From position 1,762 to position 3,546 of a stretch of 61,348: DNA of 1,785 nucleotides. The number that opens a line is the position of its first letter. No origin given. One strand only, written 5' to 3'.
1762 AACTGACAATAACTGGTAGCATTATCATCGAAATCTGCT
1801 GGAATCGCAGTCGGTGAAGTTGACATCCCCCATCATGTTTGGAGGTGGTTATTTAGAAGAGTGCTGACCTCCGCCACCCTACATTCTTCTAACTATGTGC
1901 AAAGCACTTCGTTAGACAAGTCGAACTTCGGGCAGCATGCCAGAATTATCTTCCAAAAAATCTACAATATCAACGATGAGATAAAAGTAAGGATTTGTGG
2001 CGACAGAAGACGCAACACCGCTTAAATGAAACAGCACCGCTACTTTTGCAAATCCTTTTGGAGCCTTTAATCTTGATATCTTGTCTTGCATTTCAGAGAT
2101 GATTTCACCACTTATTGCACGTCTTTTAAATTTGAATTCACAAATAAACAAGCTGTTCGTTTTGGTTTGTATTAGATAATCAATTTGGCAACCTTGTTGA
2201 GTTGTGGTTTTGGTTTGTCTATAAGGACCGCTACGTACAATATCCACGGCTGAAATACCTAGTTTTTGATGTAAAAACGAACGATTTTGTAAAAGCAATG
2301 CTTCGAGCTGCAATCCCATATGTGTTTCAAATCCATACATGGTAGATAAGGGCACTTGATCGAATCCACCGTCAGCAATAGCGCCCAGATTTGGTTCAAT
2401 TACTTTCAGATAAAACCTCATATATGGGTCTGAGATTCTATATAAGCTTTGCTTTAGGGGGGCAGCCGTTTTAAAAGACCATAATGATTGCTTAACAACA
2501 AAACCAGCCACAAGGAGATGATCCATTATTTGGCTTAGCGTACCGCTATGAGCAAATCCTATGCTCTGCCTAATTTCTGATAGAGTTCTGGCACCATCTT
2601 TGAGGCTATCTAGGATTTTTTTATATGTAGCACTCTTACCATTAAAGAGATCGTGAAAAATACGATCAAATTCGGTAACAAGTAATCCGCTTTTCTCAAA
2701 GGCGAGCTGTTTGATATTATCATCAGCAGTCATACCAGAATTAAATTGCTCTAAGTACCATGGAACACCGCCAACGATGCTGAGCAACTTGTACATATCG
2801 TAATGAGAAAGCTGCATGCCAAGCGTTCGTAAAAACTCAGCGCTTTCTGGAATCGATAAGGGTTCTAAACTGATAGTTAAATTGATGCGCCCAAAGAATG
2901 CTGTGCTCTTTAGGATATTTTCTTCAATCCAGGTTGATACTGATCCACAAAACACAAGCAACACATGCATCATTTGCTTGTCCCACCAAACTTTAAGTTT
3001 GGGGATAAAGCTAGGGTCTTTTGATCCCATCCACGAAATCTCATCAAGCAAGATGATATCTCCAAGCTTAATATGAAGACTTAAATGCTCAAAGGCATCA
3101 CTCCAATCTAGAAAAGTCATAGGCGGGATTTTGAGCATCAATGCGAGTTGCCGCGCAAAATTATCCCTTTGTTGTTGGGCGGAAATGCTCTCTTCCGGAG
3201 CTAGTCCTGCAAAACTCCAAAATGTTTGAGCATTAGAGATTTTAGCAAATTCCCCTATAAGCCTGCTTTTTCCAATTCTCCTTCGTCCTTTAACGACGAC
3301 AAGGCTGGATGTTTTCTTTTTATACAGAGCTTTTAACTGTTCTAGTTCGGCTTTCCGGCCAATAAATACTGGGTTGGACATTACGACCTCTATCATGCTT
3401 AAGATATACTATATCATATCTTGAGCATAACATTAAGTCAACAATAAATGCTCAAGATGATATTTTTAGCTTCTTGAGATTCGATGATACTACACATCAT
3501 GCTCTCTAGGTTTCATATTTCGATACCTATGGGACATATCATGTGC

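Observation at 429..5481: Four-gene accessory island (Fic / NTPase-wHTH-nuclease / CPBP-Abi protease / Fic): candidate uncharacterised defence or toxin module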

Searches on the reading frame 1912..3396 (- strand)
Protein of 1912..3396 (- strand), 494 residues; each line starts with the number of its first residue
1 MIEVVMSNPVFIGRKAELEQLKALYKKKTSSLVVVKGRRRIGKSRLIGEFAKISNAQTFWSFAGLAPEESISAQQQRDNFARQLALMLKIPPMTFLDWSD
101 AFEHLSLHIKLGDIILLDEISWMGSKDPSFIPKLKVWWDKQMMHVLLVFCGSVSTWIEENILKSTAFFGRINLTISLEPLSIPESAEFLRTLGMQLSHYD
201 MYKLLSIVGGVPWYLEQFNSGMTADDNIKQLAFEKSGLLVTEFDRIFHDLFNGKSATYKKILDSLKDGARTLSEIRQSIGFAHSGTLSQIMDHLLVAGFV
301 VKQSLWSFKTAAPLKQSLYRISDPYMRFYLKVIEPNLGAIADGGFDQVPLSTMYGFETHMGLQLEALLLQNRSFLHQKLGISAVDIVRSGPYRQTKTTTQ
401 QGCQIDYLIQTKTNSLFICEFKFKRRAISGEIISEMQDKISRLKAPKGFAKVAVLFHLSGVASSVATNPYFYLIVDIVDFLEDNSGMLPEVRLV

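Call 3: search_protein_families(library=pfam, proteins=[window:1912-3396:-], max_evalue=0.01)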
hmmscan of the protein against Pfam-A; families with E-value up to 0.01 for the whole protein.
window:1912-3396:- (494 aa): 5 families
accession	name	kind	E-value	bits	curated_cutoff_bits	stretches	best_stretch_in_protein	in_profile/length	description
PF01637.24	ATPase_2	-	7.4e-14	52.5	33.2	1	11-218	1-225/225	ATPase domain predominantly from Archaea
PF13191.12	AAA_16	-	2.2e-06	28.7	32.6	1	11-87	2-85/167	AAA ATPase domain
PF13173.12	AAA_14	-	0.00021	21.7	27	1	31-184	3-127/129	AAA domain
PF14516.12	AAA_35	-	0.0024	17.2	27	0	142-216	166-237/331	AAA-like domain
PF13401.12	AAA_22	-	0.0026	18.5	27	0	29-152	4-125/130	AAA domain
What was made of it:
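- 1912..3396 (-): NTPase: ATPase_2 P-loop domain plus a C-terminal D...ExK region, PDC-S27-type. Pfam PF01637 (call 3).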

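Call 4: search_protein_families(library=padloc, proteins=[window:1912-3396:-], max_evalue=0.01)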
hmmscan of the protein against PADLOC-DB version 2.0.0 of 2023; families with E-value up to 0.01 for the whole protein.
window:1912-3396:- (494 aa): 5 families
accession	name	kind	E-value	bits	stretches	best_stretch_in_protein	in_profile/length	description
PDLC04984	PDC-S27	-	1.2e-82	276.3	1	11-452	4-443/474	-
PDLC04985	PDC-S27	-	6.5e-14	49.7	1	7-369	2-366/484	-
PDLC04789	PDC-S01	-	0.0016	15.6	0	27-65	14-52/375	-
PDLC04792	PDC-S01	-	0.0029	14.3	1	18-58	7-47/452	-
PDLC04787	PDC-S01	-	0.0061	13.5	0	5-54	5-51/412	-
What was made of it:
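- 1912..3396 (-): PADLOC PDC-S27 E = 1.2e-82 (call 4).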

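Call 5: search_protein_families(library=ncbifam, proteins=[window:1912-3396:-], max_evalue=0.01)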
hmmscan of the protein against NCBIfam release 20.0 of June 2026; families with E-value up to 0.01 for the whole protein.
window:1912-3396:- (494 aa): 0 families

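Call 8: find_encoding_contigs(protein=window:1912-3396:-, flank=10000, max_places=10)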
Protein window:1912-3396:- (494 aa): no gene with exactly this product is on record in the collection.
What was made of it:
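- Tried and rejected: Source contig and left flank: the exact NTPase is not on record (call 8).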

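Call 12: find_homologous_proteins(query=window:1912-3396:-, max_evalue=0.00001)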
Query window:1912-3396:- (494 aa): 3950 proteins with E <= 0.00001 among 8000 candidates; the best 120 are listed.
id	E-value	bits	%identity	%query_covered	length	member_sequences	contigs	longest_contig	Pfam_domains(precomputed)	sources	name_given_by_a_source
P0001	2.1e-292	988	92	97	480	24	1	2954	PF01637.25,PF13191.13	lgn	-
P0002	1.3e-291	985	91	97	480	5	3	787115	PF01637.25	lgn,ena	-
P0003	1.9e-291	985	91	97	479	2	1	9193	PF01637.25,PF13191.13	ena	-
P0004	1.1e-290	982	91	97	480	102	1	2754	PF01637.25,PF13191.13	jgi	jgi:AAA+ ATPase superfamily predicted ATPase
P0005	1.2e-290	982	91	97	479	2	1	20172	PF13173.13,PF01637.25,PF13191.13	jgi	jgi:uncharacterized protein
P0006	1.4e-290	982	92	97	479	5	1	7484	PF01637.25,PF13191.13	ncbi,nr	ncbi:MAG: ATP-binding protein [Rickettsiaceae bacterium]|nr:ATP-binding protein [Rickettsiaceae bact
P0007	1.7e-290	982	91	97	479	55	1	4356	PF13173.13,PF01637.25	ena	-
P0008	1.9e-289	978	91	97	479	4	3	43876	PF13173.13,PF01637.25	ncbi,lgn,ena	-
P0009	8.9e-289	976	90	97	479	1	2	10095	PF01637.25,PF13191.13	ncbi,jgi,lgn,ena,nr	ncbi:MAG: ATP-binding protein [Proteobacteria bacterium]|nr:ATP-binding protein [Pseudomonadota bact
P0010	1.1e-288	976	91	97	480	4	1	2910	PF13173.13,PF01637.25,PF13191.13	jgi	jgi:uncharacterized protein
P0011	1.1e-288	976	90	97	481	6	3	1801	PF01637.25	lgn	-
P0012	3.5e-288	974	92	96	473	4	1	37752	PF13173.13,PF01637.25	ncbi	ncbi:MAG: AAA family ATPase [Alphaproteobacteria bacterium]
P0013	5.6e-288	973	89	97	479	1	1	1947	PF01637.25,PF13191.13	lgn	-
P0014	1.7e-287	972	91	97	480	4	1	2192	PF01637.25,PF13191.13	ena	-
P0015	2.3e-287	971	90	97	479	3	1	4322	PF01637.25,PF13191.13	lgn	-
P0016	9.2e-287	969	90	97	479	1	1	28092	PF13173.13,PF01637.25,PF13191.13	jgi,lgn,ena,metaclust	metaclust:\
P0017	5.1e-286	967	90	97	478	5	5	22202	PF01637.25,PF13191.13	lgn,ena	-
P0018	2.7e-285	964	90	97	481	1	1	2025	PF13173.13,PF01637.25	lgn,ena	-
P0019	3.6e-285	964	89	97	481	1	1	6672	PF13173.13,PF01637.25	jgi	-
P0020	1.7e-284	962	89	98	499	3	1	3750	PF01637.25,PF13191.13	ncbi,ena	-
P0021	2.8e-284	961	88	97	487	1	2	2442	PF13173.13,PF01637.25,PF13191.13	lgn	-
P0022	4.8e-284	960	89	97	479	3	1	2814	PF01637.25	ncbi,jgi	-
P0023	4.4e-283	957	89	97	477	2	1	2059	PF13173.13,PF01637.25,PF13191.13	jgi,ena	jgi:AAA+ ATPase superfamily predicted ATPase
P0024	1.1e-282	956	89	97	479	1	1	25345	PF01637.25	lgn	-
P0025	1.3e-282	956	89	97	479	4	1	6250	PF01637.25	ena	-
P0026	1.7e-282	955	89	97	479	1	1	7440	PF01637.25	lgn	-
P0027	3.1e-282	954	89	97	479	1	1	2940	PF13173.13,PF01637.25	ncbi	-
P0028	1.0e-281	953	87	97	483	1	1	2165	PF13173.13,PF01637.25,PF13191.13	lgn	-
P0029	1.1e-281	953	88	97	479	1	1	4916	PF13173.13,PF01637.25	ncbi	-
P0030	1.7e-281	952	88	97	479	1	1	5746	PF01637.25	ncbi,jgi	jgi:AAA+ ATPase superfamily predicted ATPase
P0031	3.0e-281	951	87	97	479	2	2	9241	PF01637.25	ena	-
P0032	7.1e-281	950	86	98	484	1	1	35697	PF13173.13,PF01637.25,PF13191.13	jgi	jgi:AAA+ ATPase superfamily predicted ATPase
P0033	7.9e-280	946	88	97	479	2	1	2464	PF13173.13,PF01637.25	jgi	jgi:uncharacterized protein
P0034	3.2e-279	944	87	97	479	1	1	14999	PF13173.13,PF01637.25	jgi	jgi:AAA+ ATPase superfamily predicted ATPase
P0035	9.8e-278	940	87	97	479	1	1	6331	PF13173.13,PF01637.25,PF13191.13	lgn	-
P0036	1.1e-277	939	87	97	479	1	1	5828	PF13173.13,PF01637.25,PF13191.13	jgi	jgi:AAA+ ATPase superfamily predicted ATPase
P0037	1.3e-277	939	87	97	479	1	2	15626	PF01637.25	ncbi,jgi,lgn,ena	jgi:AAA+ ATPase superfamily predicted ATPase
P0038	2.5e-277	938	87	97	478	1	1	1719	PF01637.25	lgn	-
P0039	3.3e-277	938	88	97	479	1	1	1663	PF13173.13,PF01637.25,PF13191.13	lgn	-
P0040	6.5e-277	937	86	97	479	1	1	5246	PF01637.25,PF13191.13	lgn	-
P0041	8.9e-277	936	87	97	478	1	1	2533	PF01637.25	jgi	-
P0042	9.3e-277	936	87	97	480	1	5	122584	PF01637.25,PF13191.13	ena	-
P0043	9.6e-277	936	85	97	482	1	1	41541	PF13173.13,PF01637.25,PF13191.13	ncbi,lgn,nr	ncbi:MAG: ATP-binding protein [Candidatus Dependentiae bacterium]|nr:ATP-binding protein [Candidatus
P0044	1.6e-276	936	87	97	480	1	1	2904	PF13173.13,PF01637.25,PF13191.13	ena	-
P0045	1.0e-275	933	86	97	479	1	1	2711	PF13173.13,PF01637.25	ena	-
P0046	8.0e-275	930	85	97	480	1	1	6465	PF13173.13,PF01637.25,PF13191.13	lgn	-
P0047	3.3e-274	928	86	97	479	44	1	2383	PF01637.25,PF13191.13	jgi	-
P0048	3.6e-274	928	86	97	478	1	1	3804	PF13173.13,PF01637.25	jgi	jgi:uncharacterized protein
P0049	5.4e-274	927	86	96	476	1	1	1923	PF01637.25,PF13191.13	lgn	-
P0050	1.3e-273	926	86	97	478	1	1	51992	PF13173.13,PF01637.25,PF13191.13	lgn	-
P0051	1.5e-273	926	87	97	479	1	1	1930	PF01637.25,PF13191.13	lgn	-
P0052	1.8e-273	925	85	97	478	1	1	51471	PF01637.25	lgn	-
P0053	3.3e-273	925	85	97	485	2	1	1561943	PF13173.13,PF14516.13,PF01637.25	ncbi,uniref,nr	ncbi:AAA family ATPase [Pigmentibacter ruber]|uniref:AAA family ATPase n=1 Tax=Pigmentibacter ruber 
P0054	6.0e-273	924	84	97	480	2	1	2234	PF01637.25,PF13191.13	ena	-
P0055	7.3e-273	923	85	97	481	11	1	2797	PF13173.13,PF01637.25,PF13191.13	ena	-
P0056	1.1e-272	923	86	97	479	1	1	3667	PF01637.25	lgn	-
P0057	1.2e-272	923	86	97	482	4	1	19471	PF01637.25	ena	-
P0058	1.2e-272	923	85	97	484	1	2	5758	PF13173.13,PF01637.25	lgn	-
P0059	4.4e-272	921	85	97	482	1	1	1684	PF01637.25,PF13191.13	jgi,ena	jgi:AAA+ ATPase superfamily predicted ATPase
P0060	5.8e-272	921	85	97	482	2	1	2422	PF13173.13,PF01637.25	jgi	-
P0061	2.6e-271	918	85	97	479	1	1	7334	PF01637.25,PF13191.13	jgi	-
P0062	6.8e-271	917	85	97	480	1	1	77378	PF13173.13,PF01637.25,PF13191.13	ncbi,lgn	-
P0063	5.9e-270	914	85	97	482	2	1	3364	PF01637.25,PF13191.13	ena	-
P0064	6.4e-270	914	85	97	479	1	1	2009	PF01637.25,PF13191.13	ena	-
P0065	1.0e-269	913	84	97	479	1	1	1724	PF13173.13,PF01637.25,PF13191.13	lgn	-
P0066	4.4e-269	911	84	97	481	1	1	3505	PF01637.25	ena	-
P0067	7.1e-269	910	85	97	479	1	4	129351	PF13173.13,PF01637.25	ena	-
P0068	8.2e-269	910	84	97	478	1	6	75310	PF13173.13,PF01637.25,PF13191.13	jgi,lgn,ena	jgi:AAA+ ATPase superfamily predicted ATPase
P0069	1.1e-268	910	84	97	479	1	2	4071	PF13173.13,PF01637.25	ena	-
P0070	1.6e-268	909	85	97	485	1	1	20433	PF13173.13,PF01637.25,PF13191.13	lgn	-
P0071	3.9e-268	908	84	98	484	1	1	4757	PF13173.13,PF01637.25,PF13191.13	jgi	jgi:uncharacterized protein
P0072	7.3e-268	907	84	97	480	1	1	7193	PF13173.13,PF01637.25,PF13191.13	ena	-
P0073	1.2e-267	906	84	97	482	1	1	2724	PF13173.13,PF01637.25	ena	-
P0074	6.0e-267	904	84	97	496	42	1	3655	PF13173.13,PF01637.25,PF13191.13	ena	-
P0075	6.1e-267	904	82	98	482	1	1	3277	PF13173.13,PF01637.25,PF13191.13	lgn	-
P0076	1.9e-266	902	85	97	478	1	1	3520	PF13173.13,PF01637.25,PF13191.13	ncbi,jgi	jgi:AAA+ ATPase superfamily predicted ATPase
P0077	2.1e-266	902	82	97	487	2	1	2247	PF13173.13,PF01637.25,PF13191.13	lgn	-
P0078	3.8e-266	901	84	97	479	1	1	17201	PF13173.13,PF01637.25,PF13191.13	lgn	-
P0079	5.1e-266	901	82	96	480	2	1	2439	PF13173.13,PF01637.25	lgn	-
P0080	6.6e-266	901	82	96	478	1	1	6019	PF13173.13,PF01637.25,PF13191.13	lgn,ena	-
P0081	8.0e-266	900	83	97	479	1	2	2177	PF13173.13,PF01637.25,PF13191.13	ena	-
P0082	3.6e-265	898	83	97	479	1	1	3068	PF01637.25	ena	-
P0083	4.0e-265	898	82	97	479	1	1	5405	PF01637.25,PF13191.13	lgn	-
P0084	9.7e-265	897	82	97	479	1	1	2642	PF13173.13,PF01637.25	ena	-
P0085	1.1e-264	897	83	97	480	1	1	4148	PF13173.13,PF01637.25,PF13191.13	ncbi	-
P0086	1.6e-264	896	81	98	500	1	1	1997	PF13173.13,PF01637.25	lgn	-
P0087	1.6e-264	896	83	97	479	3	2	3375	PF01637.25,PF13191.13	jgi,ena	jgi:AAA+ ATPase superfamily predicted ATPase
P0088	3.5e-264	895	82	97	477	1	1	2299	PF01637.25,PF13191.13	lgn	-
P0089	6.9e-264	894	84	97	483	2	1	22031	PF13173.13,PF01637.25,PF13191.13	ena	-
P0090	1.4e-263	893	83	97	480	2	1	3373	PF01637.25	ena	-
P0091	2.0e-263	892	83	97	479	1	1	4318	PF13173.13,PF01637.25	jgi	jgi:AAA+ ATPase superfamily predicted ATPase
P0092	5.3e-263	891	83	97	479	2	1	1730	PF01637.25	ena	-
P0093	7.5e-263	890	83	97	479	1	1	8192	PF13173.13,PF01637.25,PF13191.13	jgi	-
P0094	2.4e-262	889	81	97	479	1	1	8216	PF13173.13,PF01637.25,PF13191.13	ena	-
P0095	2.4e-261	886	81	97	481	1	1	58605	PF01637.25,PF13191.13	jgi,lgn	jgi:hypothetical protein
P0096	3.3e-261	885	81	97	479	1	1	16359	PF01637.25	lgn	-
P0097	5.4e-261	884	83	96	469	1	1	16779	PF01637.25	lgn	-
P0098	2.7e-260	882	82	97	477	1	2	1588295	PF13173.13,PF13401.13,PF01637.25,PF13191.13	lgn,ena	-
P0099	3.5e-260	882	81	97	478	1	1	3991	PF01637.25,PF13191.13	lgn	-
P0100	4.0e-260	882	82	96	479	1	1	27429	PF13173.13,PF01637.25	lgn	-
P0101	1.4e-259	880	81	97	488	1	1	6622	PF13173.13,PF13401.13,PF01637.25,PF13191.13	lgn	-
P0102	1.5e-259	880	81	98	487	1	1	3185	PF01637.25,PF13191.13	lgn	-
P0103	1.8e-259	879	82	96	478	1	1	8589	PF13173.13,PF01637.25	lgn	-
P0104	4.8e-259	878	79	97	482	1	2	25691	PF01637.25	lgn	-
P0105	4.8e-258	875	79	97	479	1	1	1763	PF13173.13,PF01637.25,PF13191.13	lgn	-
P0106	1.2e-257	873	81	97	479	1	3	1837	PF13173.13,PF01637.25,PF13191.13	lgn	-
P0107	4.4e-256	868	80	97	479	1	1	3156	PF13173.13,PF01637.25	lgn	-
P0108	8.5e-256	867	79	97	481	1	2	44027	PF13173.13,PF01637.25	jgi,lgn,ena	-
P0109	9.7e-256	867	80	96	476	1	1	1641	PF13173.13,PF01637.25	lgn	-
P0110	2.2e-255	866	79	98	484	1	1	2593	PF13173.13,PF01637.25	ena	-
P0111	5.8e-255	864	78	97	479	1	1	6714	PF13173.13,PF01637.25,PF13191.13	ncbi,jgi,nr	ncbi:MAG: ATPase [Chlamydiae bacterium]|nr:ATPase [Chlamydiota bacterium]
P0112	5.9e-255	864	79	97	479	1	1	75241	PF01637.25,PF13191.13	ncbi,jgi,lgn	-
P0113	9.2e-255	864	80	97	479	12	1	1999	PF13173.13,PF01637.25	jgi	jgi:AAA+ ATPase superfamily predicted ATPase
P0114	5.8e-254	861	79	97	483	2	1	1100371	PF01637.25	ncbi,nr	ncbi:ATPase [bacterium]|nr:MAG: ATPase [bacterium]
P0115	1.4e-253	860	78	98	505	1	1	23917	PF13173.13,PF01637.25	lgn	-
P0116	9.3e-253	857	78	97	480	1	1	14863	PF13173.13,PF01637.25,PF13191.13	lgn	-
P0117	1.1e-252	857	82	93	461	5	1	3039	PF13173.13,PF01637.25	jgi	-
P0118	5.4e-251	851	79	97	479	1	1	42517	PF01637.25,PF13191.13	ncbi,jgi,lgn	jgi:AAA+ ATPase superfamily predicted ATPase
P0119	1.1e-250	850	78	97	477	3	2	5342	PF13173.13,PF01637.25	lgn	-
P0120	7.0e-250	848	77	97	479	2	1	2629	PF13173.13,PF01637.25,PF13191.13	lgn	-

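Call 13: find_related_loci(query=window:1912-3396:-, collection=genome_contigs, flank=10000)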
Query window:1912-3396:- (494 aa) in genome_contigs; peptide patterns used: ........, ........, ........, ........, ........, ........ (x = any residue, [..] = any of these).
150 stretches matched a pattern; 92 encode a relative of the query (tblastn E <= 1e-3); the best 80 are kept; 79 distinct loci.
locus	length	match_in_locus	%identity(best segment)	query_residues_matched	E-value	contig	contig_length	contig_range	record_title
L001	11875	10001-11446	92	3-484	0e+0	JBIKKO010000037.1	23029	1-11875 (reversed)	MAG: Oligoflexales bacterium isolate ME2014-07-27_3300042368_group5_bin70 Rohwer_bin1144_scaffold_415_c1, whole genome s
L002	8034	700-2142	92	2-482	0e+0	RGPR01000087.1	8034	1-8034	MAG: Gammaproteobacteria bacterium isolate WB8_3_061 contig_100_86, whole genome shotgun sequence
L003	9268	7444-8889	92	1-482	0e+0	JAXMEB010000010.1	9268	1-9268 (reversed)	MAG: Gammaproteobacteria bacterium isolate STL-PRO51 C1.61.fa-10, whole genome shotgun sequence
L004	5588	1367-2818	92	1-484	0e+0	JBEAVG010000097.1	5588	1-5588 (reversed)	MAG: Pseudomonadota bacterium isolate NASQAN2011_250_B_bin.6 scaffold_443840, whole genome shotgun sequence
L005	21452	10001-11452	92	1-484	0e+0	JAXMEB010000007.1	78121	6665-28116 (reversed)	MAG: Gammaproteobacteria bacterium isolate STL-PRO51 C1.61.fa-7, whole genome shotgun sequence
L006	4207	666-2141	91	2-493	0e+0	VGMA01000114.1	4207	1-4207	MAG: Chlamydiae bacterium isolate M_surface_7_m1_001 M_surface_7_m1_001_Ga0194118_10026643, whole genome shotgun sequenc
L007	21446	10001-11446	93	1-482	0e+0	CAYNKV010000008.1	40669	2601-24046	MAG TPA_asm: uncultured bacterium isolate binchicken_co91_477 genome assembly, contig: NODE_941_length_40669_cov_9.36859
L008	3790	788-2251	91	1-488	0e+0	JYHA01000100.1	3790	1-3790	Candidatus Arcanobacter lacustris strain SCGC AAA041-L04 SZ25_contig000102, whole genome shotgun sequence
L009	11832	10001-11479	90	2-494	0e+0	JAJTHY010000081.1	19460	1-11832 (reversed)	MAG: Candidatus Jidaibacter sp. isolate CoA8_M28 k141_3874358, whole genome shotgun sequence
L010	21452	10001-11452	91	1-484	0e+0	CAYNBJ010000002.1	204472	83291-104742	MAG TPA_asm: uncultured Gammaproteobacteria bacterium isolate SRP219642_co8_218 genome assembly, contig: NODE_19_length_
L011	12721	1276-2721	92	1-482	0e+0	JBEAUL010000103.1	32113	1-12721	MAG: Pseudomonadota bacterium isolate NASQAN2011_177_B_bin.38 scaffold_485602, whole genome shotgun sequence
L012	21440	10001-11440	91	3-482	0e+0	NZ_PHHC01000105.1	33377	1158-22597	Holospora curviuscula strain NRB217 scaffold667, whole genome shotgun sequence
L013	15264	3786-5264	90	1-493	0e+0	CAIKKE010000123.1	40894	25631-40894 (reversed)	MAG: uncultured Francisellaceae bacterium isolate A14_bin-2859 genome assembly, contig: bin-2859:123/147, whole genome s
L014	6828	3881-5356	89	2-493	0e+0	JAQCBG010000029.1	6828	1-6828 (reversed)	MAG: Proteobacteria bacterium isolate casp15-mb.142 NODE_13379_length_6828_cov_0.066132, whole genome shotgun sequence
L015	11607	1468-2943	89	2-493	0e+0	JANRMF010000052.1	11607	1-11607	MAG: Rickettsiaceae bacterium isolate bins.265 k141_2954090, whole genome shotgun sequence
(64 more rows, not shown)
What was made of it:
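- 1912..3396 (-): Homologues at 78-93% identity occur in many phyla (calls 12, 13).
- The NTPase is 85-93% identical in Rickettsiales, Chlamydiota, Dependentiae, Oligoflexales and Patescibacteria (calls 12, 13).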

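Call 39: search_solved_structures(query=window:1912-3396:-, max_evalue=0.1, show_alignments=1)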
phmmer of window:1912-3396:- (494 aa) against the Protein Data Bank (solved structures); distinct sequences matched with E-value up to 0.1: 1.
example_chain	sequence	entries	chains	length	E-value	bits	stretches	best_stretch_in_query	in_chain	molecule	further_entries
2fna_A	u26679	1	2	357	0.00011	24.3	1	99-260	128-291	Conserved hypothetical protein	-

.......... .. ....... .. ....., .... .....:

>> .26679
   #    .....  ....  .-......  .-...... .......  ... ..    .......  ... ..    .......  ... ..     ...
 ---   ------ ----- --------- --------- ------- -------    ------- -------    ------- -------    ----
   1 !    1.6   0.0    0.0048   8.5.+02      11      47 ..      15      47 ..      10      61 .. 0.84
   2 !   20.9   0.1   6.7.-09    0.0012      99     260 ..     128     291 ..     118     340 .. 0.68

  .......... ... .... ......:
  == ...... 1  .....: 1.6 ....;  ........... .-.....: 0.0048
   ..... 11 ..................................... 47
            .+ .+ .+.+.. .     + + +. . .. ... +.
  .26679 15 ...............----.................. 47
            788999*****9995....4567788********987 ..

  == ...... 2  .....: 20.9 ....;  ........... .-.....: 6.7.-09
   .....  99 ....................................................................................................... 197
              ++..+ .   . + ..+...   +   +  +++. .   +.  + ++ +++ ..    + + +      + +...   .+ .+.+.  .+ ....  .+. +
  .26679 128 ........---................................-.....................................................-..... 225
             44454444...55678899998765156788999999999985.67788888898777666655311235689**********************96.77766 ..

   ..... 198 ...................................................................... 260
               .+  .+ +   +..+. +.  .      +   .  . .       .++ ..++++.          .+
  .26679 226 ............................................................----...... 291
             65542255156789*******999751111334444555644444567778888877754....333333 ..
